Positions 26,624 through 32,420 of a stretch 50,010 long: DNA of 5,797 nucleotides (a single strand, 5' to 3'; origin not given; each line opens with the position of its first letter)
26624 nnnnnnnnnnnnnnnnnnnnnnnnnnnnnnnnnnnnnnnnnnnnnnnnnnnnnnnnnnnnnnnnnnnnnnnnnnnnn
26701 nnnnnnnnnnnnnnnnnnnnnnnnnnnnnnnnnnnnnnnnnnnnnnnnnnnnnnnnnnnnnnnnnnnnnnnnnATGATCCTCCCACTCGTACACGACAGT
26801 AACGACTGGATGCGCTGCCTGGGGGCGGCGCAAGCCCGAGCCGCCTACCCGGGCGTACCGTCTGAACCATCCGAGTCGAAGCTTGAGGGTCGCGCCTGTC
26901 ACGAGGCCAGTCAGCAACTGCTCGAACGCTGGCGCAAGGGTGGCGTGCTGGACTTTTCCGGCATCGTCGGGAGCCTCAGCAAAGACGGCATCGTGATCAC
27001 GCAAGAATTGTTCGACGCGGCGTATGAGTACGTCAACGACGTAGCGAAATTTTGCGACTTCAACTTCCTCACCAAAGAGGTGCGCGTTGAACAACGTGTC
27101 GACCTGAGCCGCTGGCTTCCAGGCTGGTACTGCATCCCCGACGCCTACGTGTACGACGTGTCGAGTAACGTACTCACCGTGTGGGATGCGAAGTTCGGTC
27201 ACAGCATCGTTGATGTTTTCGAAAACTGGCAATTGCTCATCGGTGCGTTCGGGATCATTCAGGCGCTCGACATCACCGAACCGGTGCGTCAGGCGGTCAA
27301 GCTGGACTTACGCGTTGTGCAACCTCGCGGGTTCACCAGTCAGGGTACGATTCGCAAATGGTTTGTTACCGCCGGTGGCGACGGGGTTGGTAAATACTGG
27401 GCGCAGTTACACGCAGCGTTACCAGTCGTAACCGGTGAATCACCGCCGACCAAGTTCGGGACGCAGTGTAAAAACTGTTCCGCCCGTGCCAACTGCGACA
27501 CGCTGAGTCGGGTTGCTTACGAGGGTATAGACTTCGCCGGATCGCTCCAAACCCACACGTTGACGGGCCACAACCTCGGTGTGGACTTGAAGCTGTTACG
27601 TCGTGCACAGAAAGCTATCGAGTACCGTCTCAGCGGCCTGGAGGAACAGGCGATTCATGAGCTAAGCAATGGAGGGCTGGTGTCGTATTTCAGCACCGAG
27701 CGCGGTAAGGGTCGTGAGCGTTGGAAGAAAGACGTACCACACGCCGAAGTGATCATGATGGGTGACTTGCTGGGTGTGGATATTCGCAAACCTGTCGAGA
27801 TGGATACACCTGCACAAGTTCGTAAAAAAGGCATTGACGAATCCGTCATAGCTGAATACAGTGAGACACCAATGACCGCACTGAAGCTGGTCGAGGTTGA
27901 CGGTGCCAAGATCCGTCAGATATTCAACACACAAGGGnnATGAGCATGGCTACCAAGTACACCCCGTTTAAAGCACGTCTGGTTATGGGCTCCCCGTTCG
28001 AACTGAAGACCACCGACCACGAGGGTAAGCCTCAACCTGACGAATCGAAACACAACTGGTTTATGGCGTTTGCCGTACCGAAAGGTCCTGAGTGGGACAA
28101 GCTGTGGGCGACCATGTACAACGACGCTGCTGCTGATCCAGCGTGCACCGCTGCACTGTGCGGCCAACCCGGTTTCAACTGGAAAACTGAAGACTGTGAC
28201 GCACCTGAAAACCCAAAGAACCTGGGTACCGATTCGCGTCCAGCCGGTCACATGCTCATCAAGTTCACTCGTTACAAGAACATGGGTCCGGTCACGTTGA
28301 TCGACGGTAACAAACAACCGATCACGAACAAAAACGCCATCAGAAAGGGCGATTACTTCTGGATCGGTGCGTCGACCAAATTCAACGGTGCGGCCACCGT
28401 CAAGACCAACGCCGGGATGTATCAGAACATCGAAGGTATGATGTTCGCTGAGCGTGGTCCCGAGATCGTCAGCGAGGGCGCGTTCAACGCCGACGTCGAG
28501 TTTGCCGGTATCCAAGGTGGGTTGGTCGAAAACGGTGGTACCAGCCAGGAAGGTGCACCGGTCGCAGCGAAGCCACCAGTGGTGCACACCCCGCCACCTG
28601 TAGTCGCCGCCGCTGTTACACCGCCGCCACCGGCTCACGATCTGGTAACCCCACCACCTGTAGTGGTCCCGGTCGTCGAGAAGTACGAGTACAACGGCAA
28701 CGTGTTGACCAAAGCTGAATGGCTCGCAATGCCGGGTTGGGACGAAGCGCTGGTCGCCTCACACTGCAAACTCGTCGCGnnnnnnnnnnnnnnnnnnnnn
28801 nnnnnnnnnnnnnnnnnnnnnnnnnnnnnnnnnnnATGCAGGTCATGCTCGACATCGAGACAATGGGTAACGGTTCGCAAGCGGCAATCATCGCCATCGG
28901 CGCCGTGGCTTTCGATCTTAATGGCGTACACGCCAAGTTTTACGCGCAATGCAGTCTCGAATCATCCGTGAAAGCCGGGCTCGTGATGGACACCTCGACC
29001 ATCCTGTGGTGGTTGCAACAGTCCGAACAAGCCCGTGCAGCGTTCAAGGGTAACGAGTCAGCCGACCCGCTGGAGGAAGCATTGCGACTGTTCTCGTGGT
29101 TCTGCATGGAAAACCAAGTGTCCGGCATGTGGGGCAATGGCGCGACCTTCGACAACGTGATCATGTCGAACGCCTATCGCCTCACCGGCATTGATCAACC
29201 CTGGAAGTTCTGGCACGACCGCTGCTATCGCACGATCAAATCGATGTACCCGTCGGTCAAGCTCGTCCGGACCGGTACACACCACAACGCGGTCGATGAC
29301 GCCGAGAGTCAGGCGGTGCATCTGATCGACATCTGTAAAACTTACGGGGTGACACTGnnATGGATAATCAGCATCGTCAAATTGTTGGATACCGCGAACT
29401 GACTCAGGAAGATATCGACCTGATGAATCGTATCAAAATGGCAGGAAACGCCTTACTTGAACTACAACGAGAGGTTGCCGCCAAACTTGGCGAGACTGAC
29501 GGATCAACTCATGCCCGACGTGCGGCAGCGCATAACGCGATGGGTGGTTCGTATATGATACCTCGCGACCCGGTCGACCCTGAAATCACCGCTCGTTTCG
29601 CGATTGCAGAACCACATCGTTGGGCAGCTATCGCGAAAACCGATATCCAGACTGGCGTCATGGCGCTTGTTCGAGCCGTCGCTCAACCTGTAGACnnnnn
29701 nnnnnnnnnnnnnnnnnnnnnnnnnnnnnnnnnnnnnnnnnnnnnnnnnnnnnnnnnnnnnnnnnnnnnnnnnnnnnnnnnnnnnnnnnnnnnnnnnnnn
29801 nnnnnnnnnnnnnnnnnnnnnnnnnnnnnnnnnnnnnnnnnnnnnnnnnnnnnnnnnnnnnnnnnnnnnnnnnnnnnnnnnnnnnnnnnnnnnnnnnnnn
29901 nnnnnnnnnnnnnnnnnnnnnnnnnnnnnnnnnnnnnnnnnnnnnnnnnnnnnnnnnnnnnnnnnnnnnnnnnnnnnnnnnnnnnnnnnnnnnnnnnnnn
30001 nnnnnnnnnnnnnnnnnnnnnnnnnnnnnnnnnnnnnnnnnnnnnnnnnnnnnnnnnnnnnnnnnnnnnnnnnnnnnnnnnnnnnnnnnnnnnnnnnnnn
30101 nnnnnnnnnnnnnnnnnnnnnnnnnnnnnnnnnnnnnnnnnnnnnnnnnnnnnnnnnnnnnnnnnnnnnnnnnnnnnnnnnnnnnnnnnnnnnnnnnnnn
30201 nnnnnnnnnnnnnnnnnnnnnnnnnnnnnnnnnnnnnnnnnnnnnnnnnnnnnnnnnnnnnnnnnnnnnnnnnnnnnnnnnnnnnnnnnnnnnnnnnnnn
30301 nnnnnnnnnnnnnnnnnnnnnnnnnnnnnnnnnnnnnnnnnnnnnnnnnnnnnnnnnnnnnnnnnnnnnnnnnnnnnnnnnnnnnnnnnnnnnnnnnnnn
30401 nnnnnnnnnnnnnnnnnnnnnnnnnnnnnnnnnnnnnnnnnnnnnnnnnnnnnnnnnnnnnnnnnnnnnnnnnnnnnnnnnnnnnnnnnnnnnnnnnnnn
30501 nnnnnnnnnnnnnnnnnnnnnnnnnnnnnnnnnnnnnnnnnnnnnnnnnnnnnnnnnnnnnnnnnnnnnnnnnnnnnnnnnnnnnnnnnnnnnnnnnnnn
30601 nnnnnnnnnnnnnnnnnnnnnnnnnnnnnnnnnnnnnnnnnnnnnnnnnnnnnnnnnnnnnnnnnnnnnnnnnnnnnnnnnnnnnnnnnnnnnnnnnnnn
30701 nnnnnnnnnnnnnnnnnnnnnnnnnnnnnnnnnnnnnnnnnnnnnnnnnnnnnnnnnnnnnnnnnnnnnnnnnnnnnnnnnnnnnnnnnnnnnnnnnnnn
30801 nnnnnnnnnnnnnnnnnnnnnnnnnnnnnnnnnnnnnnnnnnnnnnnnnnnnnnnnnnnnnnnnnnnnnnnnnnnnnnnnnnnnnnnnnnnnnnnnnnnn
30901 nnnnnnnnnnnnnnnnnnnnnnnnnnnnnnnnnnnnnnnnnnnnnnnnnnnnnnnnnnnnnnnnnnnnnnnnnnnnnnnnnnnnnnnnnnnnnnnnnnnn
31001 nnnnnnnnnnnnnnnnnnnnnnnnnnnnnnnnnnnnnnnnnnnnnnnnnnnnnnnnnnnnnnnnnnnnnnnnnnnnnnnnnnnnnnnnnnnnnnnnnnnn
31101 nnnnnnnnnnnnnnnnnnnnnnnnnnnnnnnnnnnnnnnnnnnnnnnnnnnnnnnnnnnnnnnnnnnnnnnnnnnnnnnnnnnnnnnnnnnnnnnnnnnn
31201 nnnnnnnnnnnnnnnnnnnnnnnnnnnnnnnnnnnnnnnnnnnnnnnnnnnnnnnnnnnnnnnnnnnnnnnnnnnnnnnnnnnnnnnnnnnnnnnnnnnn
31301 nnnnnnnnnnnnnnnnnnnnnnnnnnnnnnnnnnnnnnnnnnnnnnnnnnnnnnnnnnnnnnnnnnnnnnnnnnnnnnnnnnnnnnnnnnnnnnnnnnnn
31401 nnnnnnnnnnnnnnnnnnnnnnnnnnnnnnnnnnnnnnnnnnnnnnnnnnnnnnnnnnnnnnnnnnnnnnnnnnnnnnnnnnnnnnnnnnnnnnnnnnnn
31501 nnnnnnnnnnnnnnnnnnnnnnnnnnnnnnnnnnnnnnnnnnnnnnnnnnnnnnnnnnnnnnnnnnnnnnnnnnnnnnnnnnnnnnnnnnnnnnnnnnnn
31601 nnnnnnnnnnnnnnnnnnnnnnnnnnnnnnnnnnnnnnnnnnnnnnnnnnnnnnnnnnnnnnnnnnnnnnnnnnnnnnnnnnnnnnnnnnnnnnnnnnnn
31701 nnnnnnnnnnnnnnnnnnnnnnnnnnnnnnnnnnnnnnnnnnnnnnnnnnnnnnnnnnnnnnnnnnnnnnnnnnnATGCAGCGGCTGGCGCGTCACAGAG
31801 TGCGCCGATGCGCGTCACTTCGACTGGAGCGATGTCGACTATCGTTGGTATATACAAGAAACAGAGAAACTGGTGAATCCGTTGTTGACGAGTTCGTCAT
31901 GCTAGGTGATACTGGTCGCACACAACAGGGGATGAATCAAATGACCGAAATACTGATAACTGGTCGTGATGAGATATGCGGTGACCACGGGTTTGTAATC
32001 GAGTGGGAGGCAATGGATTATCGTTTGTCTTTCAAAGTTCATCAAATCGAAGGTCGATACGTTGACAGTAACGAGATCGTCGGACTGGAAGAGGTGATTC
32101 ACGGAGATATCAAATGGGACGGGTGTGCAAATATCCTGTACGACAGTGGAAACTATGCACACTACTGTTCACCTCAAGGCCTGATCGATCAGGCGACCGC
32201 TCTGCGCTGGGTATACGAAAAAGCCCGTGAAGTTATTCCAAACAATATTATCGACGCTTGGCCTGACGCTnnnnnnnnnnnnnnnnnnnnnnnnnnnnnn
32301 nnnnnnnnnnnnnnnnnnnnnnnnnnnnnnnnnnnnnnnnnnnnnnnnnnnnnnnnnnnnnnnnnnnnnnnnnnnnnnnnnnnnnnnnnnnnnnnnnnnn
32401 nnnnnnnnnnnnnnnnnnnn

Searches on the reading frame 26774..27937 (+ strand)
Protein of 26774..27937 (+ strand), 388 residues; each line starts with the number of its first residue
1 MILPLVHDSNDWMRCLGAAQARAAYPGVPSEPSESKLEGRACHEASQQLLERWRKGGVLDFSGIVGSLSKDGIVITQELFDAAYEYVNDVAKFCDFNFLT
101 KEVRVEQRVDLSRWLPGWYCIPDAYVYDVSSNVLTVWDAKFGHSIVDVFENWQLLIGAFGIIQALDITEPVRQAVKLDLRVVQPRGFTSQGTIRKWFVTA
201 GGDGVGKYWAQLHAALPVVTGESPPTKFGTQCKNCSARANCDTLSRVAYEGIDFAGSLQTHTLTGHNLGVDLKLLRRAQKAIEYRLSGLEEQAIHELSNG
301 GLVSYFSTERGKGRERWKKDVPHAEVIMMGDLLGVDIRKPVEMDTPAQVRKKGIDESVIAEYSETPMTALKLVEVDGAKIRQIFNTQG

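Call 62: search_protein_families(library=phrogs, proteins=[window:26774-27937:+], max_evalue=0.001)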
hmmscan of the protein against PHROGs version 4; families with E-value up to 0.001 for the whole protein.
window:26774-27937:+ (388 aa): 1 family
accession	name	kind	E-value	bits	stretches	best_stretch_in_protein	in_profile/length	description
phrog_69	-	DNA, RNA and nucleotide metabolism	4.2e-46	159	1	9-377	95-460/501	exonuclease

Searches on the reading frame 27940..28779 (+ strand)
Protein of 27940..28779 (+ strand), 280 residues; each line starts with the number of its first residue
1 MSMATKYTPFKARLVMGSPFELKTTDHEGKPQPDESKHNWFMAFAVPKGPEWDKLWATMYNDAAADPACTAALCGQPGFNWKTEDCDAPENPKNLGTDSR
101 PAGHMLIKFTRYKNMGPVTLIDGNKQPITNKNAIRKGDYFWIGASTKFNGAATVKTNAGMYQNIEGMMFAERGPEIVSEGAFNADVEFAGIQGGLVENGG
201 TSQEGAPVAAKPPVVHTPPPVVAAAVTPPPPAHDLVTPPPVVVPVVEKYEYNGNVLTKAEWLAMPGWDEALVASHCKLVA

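Call 62: search_protein_families(library=phrogs, proteins=[window:27940-28779:+], max_evalue=0.001)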
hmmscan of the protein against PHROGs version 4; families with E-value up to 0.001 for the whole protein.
window:27940-28779:+ (280 aa): 1 family
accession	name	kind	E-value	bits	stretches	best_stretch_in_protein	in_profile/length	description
phrog_7011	-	DNA, RNA and nucleotide metabolism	1e-64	219.7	1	4-279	4-301/303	Gp2.5-like ssDNA binding protein and ssDNA annealing protein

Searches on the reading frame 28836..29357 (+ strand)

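Call 62: search_protein_families(library=phrogs, proteins=[window:28836-29357:+], max_evalue=0.001)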
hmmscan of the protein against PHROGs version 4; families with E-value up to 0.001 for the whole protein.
window:28836-29357:+ (174 aa): 6 families
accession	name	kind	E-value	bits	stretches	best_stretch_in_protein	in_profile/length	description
phrog_255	-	DNA, RNA and nucleotide metabolism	1.9e-54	186.3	1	3-162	183-354/436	exonuclease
phrog_14078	-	unknown function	2.6e-25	90.4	1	3-164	84-251/264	-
phrog_2082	-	DNA, RNA and nucleotide metabolism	2.3e-22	80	1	2-166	642-812/823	exonuclease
phrog_20376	-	DNA, RNA and nucleotide metabolism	2.4e-22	80.3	1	3-166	350-519/530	exonuclease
phrog_8783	-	unknown function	6e-16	59.2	1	95-164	26-101/114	-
phrog_607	-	DNA, RNA and nucleotide metabolism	0.00011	21.5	1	15-133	565-677/883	exonuclease VII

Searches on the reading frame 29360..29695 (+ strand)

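Call 62: search_protein_families(library=phrogs, proteins=[window:29360-29695:+], max_evalue=0.001)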
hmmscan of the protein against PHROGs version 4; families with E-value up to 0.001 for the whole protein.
window:29360-29695:+ (112 aa): 2 families
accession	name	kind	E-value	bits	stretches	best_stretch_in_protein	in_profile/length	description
phrog_717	-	unknown function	1.4e-24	88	1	1-110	199-284/289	-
phrog_29522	-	unknown function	6.7e-13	49.4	1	1-34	1-34/42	-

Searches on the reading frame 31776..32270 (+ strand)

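Call 62: search_protein_families(library=phrogs, proteins=[window:31776-32270:+], max_evalue=0.001)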
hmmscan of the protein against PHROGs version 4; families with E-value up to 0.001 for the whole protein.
window:31776-32270:+ (165 aa): 1 family
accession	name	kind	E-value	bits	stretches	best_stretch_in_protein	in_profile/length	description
phrog_33479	-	unknown function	5e-06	27.9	1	105-156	70-123/126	-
